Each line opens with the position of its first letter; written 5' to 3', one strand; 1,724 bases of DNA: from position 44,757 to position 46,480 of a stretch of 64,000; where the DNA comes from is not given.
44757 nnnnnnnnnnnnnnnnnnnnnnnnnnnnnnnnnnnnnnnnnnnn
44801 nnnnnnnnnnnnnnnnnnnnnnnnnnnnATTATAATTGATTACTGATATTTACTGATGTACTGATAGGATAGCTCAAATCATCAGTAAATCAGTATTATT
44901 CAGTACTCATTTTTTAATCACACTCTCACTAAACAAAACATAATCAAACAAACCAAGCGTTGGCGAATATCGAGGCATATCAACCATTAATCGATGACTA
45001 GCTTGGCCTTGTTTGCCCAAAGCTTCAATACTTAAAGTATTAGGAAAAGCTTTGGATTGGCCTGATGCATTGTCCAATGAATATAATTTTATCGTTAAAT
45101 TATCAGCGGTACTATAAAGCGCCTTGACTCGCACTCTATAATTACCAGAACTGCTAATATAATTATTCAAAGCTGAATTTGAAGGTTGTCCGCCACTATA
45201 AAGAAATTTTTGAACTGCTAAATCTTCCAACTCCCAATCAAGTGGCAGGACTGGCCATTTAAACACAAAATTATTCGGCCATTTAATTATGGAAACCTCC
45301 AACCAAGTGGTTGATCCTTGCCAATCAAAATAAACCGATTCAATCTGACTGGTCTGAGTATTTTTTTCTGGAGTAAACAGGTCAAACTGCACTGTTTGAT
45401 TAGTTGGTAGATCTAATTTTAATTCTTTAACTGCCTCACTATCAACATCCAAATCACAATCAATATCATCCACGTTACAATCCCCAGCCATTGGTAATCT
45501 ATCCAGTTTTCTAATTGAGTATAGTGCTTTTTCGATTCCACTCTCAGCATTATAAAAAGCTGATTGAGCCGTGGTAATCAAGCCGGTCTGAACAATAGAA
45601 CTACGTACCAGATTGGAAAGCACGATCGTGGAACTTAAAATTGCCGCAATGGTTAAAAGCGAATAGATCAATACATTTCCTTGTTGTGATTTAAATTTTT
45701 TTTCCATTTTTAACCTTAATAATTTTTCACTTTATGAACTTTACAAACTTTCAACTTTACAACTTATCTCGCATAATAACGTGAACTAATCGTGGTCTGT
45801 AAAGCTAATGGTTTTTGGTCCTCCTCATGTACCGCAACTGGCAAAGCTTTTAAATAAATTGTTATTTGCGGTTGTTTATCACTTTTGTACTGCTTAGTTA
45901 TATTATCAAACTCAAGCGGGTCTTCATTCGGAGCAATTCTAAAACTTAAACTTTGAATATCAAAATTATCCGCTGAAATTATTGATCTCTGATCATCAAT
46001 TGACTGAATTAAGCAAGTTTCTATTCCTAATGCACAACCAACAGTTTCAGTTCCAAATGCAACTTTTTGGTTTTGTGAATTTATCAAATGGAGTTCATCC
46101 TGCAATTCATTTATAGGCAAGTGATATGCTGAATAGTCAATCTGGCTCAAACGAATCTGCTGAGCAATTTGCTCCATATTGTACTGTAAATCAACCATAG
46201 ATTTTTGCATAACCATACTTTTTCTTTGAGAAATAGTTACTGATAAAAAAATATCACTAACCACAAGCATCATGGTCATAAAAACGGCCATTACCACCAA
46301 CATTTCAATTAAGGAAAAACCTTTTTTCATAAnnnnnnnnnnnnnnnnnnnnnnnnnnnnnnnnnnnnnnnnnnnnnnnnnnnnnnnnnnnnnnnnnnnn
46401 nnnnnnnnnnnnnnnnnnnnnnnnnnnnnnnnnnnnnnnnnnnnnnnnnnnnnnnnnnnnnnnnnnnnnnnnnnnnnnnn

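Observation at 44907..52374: Type IV pilin/pseudopilin operon containing a 1361-aa non-pilin protein with no signal peptide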

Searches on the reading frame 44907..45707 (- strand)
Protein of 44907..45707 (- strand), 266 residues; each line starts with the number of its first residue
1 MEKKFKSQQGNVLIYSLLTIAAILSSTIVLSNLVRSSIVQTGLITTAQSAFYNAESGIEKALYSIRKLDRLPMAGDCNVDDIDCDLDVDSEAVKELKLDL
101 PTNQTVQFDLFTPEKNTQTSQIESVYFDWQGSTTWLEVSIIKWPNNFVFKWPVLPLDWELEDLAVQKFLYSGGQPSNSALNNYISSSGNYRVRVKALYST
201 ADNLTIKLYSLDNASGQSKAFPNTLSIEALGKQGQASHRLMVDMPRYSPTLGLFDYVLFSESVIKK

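Call 3: search_protein_families(library=pfam, proteins=[window:44907-45707:-], max_evalue=1)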
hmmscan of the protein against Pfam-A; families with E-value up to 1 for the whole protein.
window:44907-45707:- (266 aa): 2 families
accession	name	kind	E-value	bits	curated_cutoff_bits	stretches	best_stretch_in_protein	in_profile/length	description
PF14343.11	PrcB_C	-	0.0094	16.6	24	0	187-208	12-33/56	PrcB C-terminal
PF17116.11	T9SS_plug_1st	-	0.16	12.3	23.9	0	98-133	20-55/126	Type 9 secretion system plug protein 1st domain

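Call 4: search_protein_families(library=ncbifam, proteins=[window:44907-45707:-], max_evalue=1)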
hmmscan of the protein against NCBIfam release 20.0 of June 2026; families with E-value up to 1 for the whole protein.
window:44907-45707:- (266 aa): 0 families

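Call 15: search_protein_families(library=padloc, proteins=[window:44907-45707:-], max_evalue=1)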
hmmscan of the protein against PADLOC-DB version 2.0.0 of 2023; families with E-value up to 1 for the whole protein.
window:44907-45707:- (266 aa): 0 families

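Call 91: search_solved_structures(query=A5, max_evalue=10)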
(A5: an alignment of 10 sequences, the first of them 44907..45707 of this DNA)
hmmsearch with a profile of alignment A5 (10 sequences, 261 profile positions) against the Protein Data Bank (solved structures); distinct sequences matched with E-value up to 10: 0.

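Call 92: search_protein_families(library=pfam, alignment_id=A5, max_evalue=1)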
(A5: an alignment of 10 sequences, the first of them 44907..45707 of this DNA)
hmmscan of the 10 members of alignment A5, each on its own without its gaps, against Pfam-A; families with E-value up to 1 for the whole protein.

A. member 1, window:44907-45707:- (266 aa): 2 families
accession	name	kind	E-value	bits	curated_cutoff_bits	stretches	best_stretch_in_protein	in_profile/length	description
PF14343.11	PrcB_C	-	0.0094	16.6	24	0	187-208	12-33/56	PrcB C-terminal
PF17116.11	T9SS_plug_1st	-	0.16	12.3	23.9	0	98-133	20-55/126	Type 9 secretion system plug protein 1st domain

B. families by the number of members that match (of 10 scanned): 8 families
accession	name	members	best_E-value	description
PF13536.12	EmrE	2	0.15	Putative multidrug resistance efflux transporter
PF14341.11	PilX_N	1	0.00011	PilX N-terminal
PF14343.11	PrcB_C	1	0.0094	PrcB C-terminal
PF20407.5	DUF1583_N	1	0.095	Domain of unknown function (DUF1583_N)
PF17116.11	T9SS_plug_1st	1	0.16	Type 9 secretion system plug protein 1st domain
PF10309.14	NCBP3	1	0.22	Nuclear cap-binding protein subunit 3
PF06517.16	Orthopox_A43R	1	0.23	Orthopoxvirus A43R protein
PF09478.16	CBM49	1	0.29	Carbohydrate binding domain CBM49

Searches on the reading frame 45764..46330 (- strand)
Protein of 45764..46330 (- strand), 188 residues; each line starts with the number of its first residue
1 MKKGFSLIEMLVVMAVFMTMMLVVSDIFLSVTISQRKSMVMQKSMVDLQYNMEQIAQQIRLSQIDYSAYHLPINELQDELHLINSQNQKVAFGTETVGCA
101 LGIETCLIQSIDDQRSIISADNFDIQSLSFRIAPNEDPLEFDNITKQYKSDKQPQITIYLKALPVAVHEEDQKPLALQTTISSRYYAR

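Call 3: search_protein_families(library=pfam, proteins=[window:45764-46330:-], max_evalue=1)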
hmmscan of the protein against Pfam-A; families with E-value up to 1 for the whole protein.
window:45764-46330:- (188 aa): 3 families
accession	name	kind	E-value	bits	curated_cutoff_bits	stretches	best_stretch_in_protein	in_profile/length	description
PF07963.17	N_methyl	-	2e-06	27.6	21.2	1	2-24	4-26/27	Prokaryotic N-terminal methylation motif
PF02550.21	AcetylCoA_hydro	-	0.033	14.6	24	1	79-141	14-78/198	Acetyl-CoA hydrolase/transferase N-terminal domain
PF11773.13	ComGE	-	0.56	10.6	25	0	7-87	2-77/82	Competence system putative prepilin ComGE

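Call 4: search_protein_families(library=ncbifam, proteins=[window:45764-46330:-], max_evalue=1)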
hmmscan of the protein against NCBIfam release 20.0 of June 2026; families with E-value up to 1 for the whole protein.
window:45764-46330:- (188 aa): 14 families
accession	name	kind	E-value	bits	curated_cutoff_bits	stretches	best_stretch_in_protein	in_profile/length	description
NF041002.1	pilin_ComGF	equivalog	7e-06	26.3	80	1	2-93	1-85/139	competence type IV pilus minor pilin ComGF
TIGR02532.1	IV_pilin_GFxxxE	domain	2.9e-05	23.7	16.3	1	2-17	1-16/24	prepilin-type N-terminal cleavage/methylation domain-containing protein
NF006543.0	PRK09039.1-2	equivalog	0.00011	22.2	305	1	10-91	26-102/350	peptidoglycan -binding protein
TIGR01711.1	gspJ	equivalog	0.00014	21.7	64.85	1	3-60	1-58/192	type II secretion system minor pseudopilin GspJ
NF040999.1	pilin_ComGC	equivalog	0.00021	21.4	75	1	2-86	1-76/84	competence type IV pilus major pilin ComGC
TIGR01708.2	typeII_sec_gspH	equivalog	0.00086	19.3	80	1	3-62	2-57/169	type II secretion system minor pseudopilin GspH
TIGR02599.1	TIGR02599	subfamily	0.0032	16.7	256.5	1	4-66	1-64/361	Verru_Chthon cassette protein C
NF041013.1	T4P_ComGE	equivalog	0.0055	16.8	49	1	2-24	3-25/83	competence type IV pilus minor pilin ComGE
TIGR01710.1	typeII_sec_gspG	equivalog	0.0064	16.5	88.85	1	3-68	1-61/134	type II secretion system major pseudopilin GspG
TIGR01707.1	gspI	equivalog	0.048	14.2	44.35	1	4-48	1-42/101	type II secretion system minor pseudopilin GspI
NF007848.0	PRK10557.1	equivalog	0.079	12.3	120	1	2-57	10-61/192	prepilin peptidase-dependent protein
NF040982.1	ComGD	equivalog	0.37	11.2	70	1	2-38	1-36/139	competence type IV pilus minor pilin ComGD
NF007800.0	PRK10506.1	equivalog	0.39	10.5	158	1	2-22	8-28/163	prepilin peptidase-dependent protein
TIGR02596.1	TIGR02596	subfamily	0.59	10.2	70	1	5-41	1-37/196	Verru_Chthon cassette protein D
